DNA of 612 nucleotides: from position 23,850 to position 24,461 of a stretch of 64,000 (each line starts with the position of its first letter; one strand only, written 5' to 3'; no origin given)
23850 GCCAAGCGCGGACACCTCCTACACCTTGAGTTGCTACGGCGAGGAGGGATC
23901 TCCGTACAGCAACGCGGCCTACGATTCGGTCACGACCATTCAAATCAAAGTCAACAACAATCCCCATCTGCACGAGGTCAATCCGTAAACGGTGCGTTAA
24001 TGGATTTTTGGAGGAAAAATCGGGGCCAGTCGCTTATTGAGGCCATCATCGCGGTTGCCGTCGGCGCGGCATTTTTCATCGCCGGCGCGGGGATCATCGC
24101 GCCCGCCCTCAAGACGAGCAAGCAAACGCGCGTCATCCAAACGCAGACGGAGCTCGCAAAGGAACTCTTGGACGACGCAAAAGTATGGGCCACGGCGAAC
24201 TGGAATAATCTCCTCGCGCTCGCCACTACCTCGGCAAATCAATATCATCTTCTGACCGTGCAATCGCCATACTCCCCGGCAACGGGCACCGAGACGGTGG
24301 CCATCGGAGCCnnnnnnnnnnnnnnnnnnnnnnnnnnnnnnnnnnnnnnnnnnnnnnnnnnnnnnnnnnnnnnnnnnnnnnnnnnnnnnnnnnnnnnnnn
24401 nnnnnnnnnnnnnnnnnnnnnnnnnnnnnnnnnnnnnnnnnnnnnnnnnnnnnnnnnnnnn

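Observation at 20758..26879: Two adjacent giant surface proteins: Ig-like repeat protein and LamG-domain pilin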

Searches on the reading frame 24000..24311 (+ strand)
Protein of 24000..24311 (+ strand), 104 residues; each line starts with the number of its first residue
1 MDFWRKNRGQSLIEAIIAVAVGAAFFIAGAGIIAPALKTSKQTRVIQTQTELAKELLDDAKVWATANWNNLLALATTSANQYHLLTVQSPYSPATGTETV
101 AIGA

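Call 29: search_protein_representatives(protein=window:24000-24311:+)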
Query: 104 residues. Proteins with E-value up to 0.001 (for the whole library): 352; up to 1e-10: 151; up to 1e-30: 2. The best 150 are listed.
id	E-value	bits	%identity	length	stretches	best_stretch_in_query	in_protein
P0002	4.8e-58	209.2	100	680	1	1-104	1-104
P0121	2.6e-50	184.5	88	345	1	1-102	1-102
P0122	1.2e-25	105.6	58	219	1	8-103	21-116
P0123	1.5e-23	98.8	51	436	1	7-103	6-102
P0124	3.8e-23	97.5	55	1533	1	7-104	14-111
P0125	8.3e-23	96.4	53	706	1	7-103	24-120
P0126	1.6e-22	95.5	56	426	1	3-101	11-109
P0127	3.0e-22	94.7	49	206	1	8-104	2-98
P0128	4.4e-22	94.1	52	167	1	7-95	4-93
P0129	1.1e-21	92.9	50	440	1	8-103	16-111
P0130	1.1e-21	92.8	53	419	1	5-95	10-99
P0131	1.7e-21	92.2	51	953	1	8-103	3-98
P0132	2.0e-21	92.0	47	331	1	5-103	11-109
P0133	2.3e-21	91.8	47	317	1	5-103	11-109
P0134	3.9e-21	91.1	47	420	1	8-103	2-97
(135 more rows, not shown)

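Call 35: find_related_loci(query=A2, collection=genome_contigs, flank=10000)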
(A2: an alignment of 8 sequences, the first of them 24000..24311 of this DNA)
Query A2 (104 aa) in genome_contigs; peptide patterns used: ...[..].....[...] (x = any residue, [..] = any of these).
42 stretches matched a pattern; 24 encode a relative of the query (tblastn E <= 1e-3); 24 distinct loci.
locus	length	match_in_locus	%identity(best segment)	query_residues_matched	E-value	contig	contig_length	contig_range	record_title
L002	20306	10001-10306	88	1-102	6e-52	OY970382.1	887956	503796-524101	MAG: uncultured bacterium isolate MFD03726.bin.c.5 genome assembly, chromosome: 1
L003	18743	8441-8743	55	3-103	3e-32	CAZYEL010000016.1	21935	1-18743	MAG TPA_asm: uncultured Candidatus Saccharibacteria bacterium isolate binchicken_co227_1009 genome assembly, contig: NOD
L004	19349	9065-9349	57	9-103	2e-29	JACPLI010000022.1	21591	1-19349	MAG: Candidatus Liptonbacteria bacterium isolate NC_groundwater_517_Ag_S-0.1um_55_12 S35_SO-1_scaffold_413323, whole gen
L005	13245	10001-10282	47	9-102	1e-28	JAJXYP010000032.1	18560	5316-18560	MAG: bacterium isolate BP6.bin90 NODE_4350_length_18560_cov_1.249335, whole genome shotgun sequence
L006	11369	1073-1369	43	4-102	4e-26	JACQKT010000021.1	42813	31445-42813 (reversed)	MAG: Candidatus Liptonbacteria bacterium isolate NC_groundwater_1184_Ag_S-0.1um_47_66 S_p1_S3_coassembly_k141_1609996, w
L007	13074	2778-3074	44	5-103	3e-25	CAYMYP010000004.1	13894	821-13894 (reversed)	MAG TPA_asm: uncultured Candidatus Saccharibacteria bacterium isolate binchicken_co30_102 genome assembly, contig: NODE_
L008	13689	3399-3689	45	7-103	3e-25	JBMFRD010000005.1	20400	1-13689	MAG: Minisyncoccia bacterium isolate KM4344-32 NODE_5_length_20400_cov_5.597402, whole genome shotgun sequence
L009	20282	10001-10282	46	8-101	2e-23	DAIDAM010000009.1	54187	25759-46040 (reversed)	MAG TPA_asm: bacterium isolate clean1841 k141_356817, whole genome shotgun sequence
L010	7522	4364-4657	44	5-102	4e-23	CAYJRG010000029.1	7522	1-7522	MAG TPA_asm: uncultured Candidatus Saccharibacteria bacterium isolate ERP125453_co1_239 genome assembly, contig: NODE_12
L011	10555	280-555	46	9-100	6e-23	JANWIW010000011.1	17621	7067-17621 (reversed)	MAG: Candidatus Paceibacterota bacterium isolate CRAIB_MAG51 c_000000053790, whole genome shotgun sequence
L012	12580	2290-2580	43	8-104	5e-23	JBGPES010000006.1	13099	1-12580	MAG: Candidatus Paceibacteria bacterium isolate OBJ_0618_7090110_85 k141_11150463_length_13099_cov_8.3866, whole genome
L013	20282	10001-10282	48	9-102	1e-22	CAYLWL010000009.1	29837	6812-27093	MAG TPA_asm: uncultured Candidatus Saccharibacteria bacterium isolate binchicken_co227_1182 genome assembly, contig: NOD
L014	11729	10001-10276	45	9-100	9e-22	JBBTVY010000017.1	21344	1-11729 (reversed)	MAG: Patescibacteria group bacterium isolate H43-bin079_1 H43_bin079_1_000000000017, whole genome shotgun sequence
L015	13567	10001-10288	42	3-101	1e-21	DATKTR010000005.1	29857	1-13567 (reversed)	MAG TPA_asm: Candidatus Paceibacterota bacterium isolate SMAG_U14086 k141_1767327, whole genome shotgun sequence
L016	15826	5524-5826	46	5-104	5e-21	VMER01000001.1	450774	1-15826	MAG: Parcubacteria group bacterium LiPW_15 LiPW15_scaffold_6, whole genome shotgun sequence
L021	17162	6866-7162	42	5-102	9e-21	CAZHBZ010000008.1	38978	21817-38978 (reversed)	MAG TPA_asm: uncultured Candidatus Saccharibacteria bacterium isolate SRP278252_co2_848 genome assembly, contig: NODE_19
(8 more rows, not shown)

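Call 37: search_protein_families(library=pfam, proteins=[L021:2593-3156:+, L021:3244-4956:+, L021:5078-6280:+, L021:6314-6850:+, L021:6863-8155:+, L021:8160-9056:+, L021:9145-9594:+, L021:9600-11099:+, L021:11690-12217:+, L021:12226-13530:+], max_evalue=0.01)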
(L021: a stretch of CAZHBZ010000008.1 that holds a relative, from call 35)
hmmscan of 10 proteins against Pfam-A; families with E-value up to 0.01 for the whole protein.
L021:2593-3156:+ (188 aa): 1 family
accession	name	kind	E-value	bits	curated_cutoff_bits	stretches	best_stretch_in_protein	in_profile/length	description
PF07963.17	N_methyl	-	4.4e-09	36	21.2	1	1-26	1-26/27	Prokaryotic N-terminal methylation motif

L021:3244-4956:+ (571 aa): 5 families
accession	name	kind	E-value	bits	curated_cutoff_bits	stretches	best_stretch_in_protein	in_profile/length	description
PF00437.27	T2SSE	-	8.4e-117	390.4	24.9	1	175-567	3-370/370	Type II/IV secretion system protein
PF05157.20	MshEN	-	3.5e-13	49.8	23.1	1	62-139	1-78/90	MshEN domain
PF13401.12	AAA_22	-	4.8e-05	24.1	27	1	313-349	4-40/130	AAA domain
PF00004.35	AAA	-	0.00026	21.9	21.2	1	318-392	2-66/131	ATPase family associated with various cellular activities (AAA)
PF20720.3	nSTAND3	-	0.0048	17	27.2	1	312-358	15-61/155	Novel STAND NTPase 3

L021:5078-6280:+ (401 aa): 1 family
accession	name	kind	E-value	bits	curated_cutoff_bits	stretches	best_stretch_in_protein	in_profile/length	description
PF00482.28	T2SSF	-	1.5e-47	161.1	25.2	2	67-189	2-125/125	Type II secretion system (T2SS), protein F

L021:6314-6850:+ (179 aa): 1 family
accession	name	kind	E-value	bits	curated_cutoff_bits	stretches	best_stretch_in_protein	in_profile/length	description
PF07963.17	N_methyl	-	0.00097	19.1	21.2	1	24-48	2-26/27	Prokaryotic N-terminal methylation motif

L021:6863-8155:+ (431 aa): 3 families
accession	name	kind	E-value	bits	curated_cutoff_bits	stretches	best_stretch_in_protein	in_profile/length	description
PF13385.13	Laminin_G_3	-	3.5e-28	99.1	27.6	1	160-318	2-151/151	Concanavalin A-like lectin/glucanases superfamily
PF07963.17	N_methyl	-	8e-05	22.5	21.2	1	2-28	1-27/27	Prokaryotic N-terminal methylation motif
PF22925.3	TS_C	-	0.0053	16.8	27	1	181-314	71-201/202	Trans-sialidase, C-terminal domain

L021:8160-9056:+ (299 aa): 0 families

L021:9145-9594:+ (150 aa): 0 families

L021:9600-11099:+ (500 aa): 0 families

L021:11690-12217:+ (176 aa): 2 families
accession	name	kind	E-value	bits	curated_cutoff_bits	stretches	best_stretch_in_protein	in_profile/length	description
PF10502.14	Peptidase_S26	-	1.1e-48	165.8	22.9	1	9-163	2-168/168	Signal peptidase, peptidase S26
PF00717.28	Peptidase_S24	-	3.9e-07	30.2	23.3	1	35-119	40-113/116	Peptidase S24-like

L021:12226-13530:+ (435 aa): 3 families
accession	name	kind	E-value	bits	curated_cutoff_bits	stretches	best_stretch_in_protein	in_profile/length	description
PF13393.11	tRNA-synt_His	-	2.4e-39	135.8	25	1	21-325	1-308/308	Histidyl-tRNA synthetase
PF03129.25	HGTP_anticodon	-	5.8e-14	52.5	21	1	343-433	1-94/94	Anticodon binding domain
PF00587.30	tRNA-synt_2b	-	7.9e-13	49.3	29.3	1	79-311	1-148/179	tRNA synthetase class II core domain (G, H, P, S and T)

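Call 42: find_homologous_proteins(query=P0121, max_evalue=0.00001)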
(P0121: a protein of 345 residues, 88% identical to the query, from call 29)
Query P0121 (345 aa): 43 proteins with E <= 0.00001 among 8000 candidates.
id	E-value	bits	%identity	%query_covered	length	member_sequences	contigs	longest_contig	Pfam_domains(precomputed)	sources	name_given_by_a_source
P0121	1.0e-211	720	100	100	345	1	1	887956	-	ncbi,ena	-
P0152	1.4e-61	227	45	61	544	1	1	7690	-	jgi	jgi:hypothetical protein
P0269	1.1e-53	201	50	60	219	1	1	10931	-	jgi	jgi:hypothetical protein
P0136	1.4e-52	197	50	61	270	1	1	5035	-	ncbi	-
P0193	6.0e-51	192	40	99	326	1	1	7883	-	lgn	-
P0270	1.6e-49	187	49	60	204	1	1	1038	-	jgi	jgi:hypothetical protein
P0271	1.1e-47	181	49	58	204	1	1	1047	-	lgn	-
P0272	4.7e-47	179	45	61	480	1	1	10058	PF07963.18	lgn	-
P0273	5.5e-46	175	48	50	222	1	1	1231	-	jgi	-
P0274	2.1e-45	174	46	58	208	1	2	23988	-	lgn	-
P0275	1.1e-44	171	46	58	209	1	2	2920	-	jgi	jgi:type II secretory pathway pseudopilin PulG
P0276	3.3e-43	166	46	58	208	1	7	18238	-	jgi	jgi:type II secretory pathway pseudopilin PulG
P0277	5.9e-43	165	42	57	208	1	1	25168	-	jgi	jgi:hypothetical protein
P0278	7.3e-43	165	44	61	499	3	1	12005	PF03781.23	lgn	-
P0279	8.3e-42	162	48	59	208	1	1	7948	PF07963.18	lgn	-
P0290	5.3e-37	146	52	27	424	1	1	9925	PF07963.18,PF13385.14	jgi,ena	jgi:hypothetical protein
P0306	7.4e-8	50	36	43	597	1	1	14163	PF07963.18,PF13620.13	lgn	-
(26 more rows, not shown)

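Call 49: predict_structure(alignment_id=A3)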
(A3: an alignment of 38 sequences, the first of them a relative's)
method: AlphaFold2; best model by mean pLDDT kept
length: 345 residues; sequences in the alignment: 38
mean_pLDDT: 79.3   pTM: 0.47
mean pLDDT of the five models: 79.3, 78.8, 77.4, 67.6, 65.9
residues with pLDDT >= 90: 131; 70-90: 130; 50-70: 33; < 50: 51
segments of 3 or more residues with pLDDT < 50: 172-210, 216-222
pLDDT, mean of each block of 10 residues (from residue 1): 60 88 92 86 89 95 92 97 94 96 87 97 89 94 96 68 93 43 36 38 39 46 74 80 88 81 84 87 87 87 57 87 84 84 84
secondary structure, 60 per line:
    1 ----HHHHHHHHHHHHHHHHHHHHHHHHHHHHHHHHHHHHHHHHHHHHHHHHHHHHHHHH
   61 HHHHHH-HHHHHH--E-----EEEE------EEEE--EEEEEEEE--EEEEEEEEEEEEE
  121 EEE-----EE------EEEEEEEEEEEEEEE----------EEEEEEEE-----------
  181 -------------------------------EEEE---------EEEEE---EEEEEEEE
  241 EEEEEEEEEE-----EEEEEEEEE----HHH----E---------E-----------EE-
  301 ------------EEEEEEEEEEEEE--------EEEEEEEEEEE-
elements in order: H5-66 H68-73 E82-85 E92-95 E98-105 E108-123 E137-151 E162-169 E212-215 E225-229 E233-250 E256-264 E313-325 E334-344

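Call 52: search_solved_structures(query=A3, max_evalue=10, show_alignments=2)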
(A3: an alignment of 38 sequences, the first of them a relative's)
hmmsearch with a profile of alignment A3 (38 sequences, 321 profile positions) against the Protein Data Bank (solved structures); distinct sequences matched with E-value up to 10: 2.
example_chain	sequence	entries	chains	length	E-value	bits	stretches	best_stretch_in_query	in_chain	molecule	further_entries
7fa0_A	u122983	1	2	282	0.78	12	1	209-263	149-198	Peptide Asparaginyl Ligases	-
7f5p_A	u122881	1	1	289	0.8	12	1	209-263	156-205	Peptide Asparaginyl Ligases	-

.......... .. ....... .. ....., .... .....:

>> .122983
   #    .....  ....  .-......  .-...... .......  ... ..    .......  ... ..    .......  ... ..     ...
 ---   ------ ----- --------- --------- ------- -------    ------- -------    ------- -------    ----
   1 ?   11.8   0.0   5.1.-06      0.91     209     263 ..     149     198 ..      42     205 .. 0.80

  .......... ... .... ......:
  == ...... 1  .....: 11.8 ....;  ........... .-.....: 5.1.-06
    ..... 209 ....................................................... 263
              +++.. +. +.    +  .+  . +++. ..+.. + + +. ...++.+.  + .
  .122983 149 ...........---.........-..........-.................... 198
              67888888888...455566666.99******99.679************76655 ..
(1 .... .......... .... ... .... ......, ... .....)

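Call 55: search_protein_families(library=pfam, proteins=[L015:3697-4473:+, L013:4906-5682:+, L009:3430-4203:+, L015:2539-3633:+, L021:1634-2479:+, L016:6763-7650:+, L016:8178-9692:+, P0121, P0127], max_evalue=0.01)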
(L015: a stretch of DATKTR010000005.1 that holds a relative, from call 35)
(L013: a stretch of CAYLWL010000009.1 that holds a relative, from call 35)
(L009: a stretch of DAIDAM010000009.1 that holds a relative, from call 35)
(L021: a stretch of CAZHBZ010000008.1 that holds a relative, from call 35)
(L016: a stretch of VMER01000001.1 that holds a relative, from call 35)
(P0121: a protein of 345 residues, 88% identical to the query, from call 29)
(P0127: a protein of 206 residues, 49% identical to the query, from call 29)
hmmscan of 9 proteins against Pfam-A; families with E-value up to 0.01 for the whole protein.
L015:3697-4473:+ (259 aa): 1 family
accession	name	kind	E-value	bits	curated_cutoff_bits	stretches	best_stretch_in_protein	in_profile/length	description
PF00849.27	PseudoU_synth_2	-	6.4e-32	111.3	26.8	1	23-201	2-152/152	RNA pseudouridylate synthase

L013:4906-5682:+ (259 aa): 1 family
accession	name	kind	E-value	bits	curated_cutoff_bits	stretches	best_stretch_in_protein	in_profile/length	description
PF00849.27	PseudoU_synth_2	-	3.4e-33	115.4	26.8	1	29-196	1-152/152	RNA pseudouridylate synthase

L009:3430-4203:+ (258 aa): 1 family
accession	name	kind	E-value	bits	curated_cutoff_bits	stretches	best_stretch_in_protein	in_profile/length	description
PF00849.27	PseudoU_synth_2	-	1.1e-30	107.4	26.8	1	11-200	1-152/152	RNA pseudouridylate synthase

L015:2539-3633:+ (365 aa): 3 families
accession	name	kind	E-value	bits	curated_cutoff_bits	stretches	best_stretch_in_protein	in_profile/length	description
PF02163.28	Peptidase_M50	-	2.3e-43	148.6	27.2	1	7-352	2-221/221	Peptidase family M50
PF17820.7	PDZ_6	-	1.7e-05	24.9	27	1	149-170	1-22/54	PDZ domain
PF13180.12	PDZ_2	-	0.00031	21.4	27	1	149-204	15-76/80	PDZ domain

L021:1634-2479:+ (282 aa): 1 family
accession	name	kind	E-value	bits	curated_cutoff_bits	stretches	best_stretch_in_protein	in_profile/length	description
PF00849.27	PseudoU_synth_2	-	3.2e-28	99.3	26.8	1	52-224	1-152/152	RNA pseudouridylate synthase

L016:6763-7650:+ (296 aa): 0 families

L016:8178-9692:+ (505 aa): 0 families

P0121 (345 aa): 1 family
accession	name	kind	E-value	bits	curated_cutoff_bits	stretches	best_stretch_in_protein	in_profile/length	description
PF07963.17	N_methyl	-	0.00019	21.3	21.2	1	4-28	1-25/27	Prokaryotic N-terminal methylation motif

P0127 (206 aa): 1 family
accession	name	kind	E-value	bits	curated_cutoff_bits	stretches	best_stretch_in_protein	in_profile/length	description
PF07963.17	N_methyl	-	0.00036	20.4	21.2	1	2-23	5-26/27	Prokaryotic N-terminal methylation motif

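Call 62: search_protein_families(library=ncbifam, proteins=[P0121], max_evalue=0.01)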
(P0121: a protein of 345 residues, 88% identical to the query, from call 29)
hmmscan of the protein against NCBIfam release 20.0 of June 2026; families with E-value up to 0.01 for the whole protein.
P0121 (345 aa): 2 families
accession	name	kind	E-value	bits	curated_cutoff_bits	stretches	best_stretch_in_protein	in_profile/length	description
NF038303.1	EPS_HpsB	equivalog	0.00052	20.1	150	1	7-121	2-116/211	hormogonium polysaccharide secretion pseudopilin HpsB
NF007848.0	PRK10557.1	equivalog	0.0088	15.4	120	0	5-48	8-50/192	prepilin peptidase-dependent protein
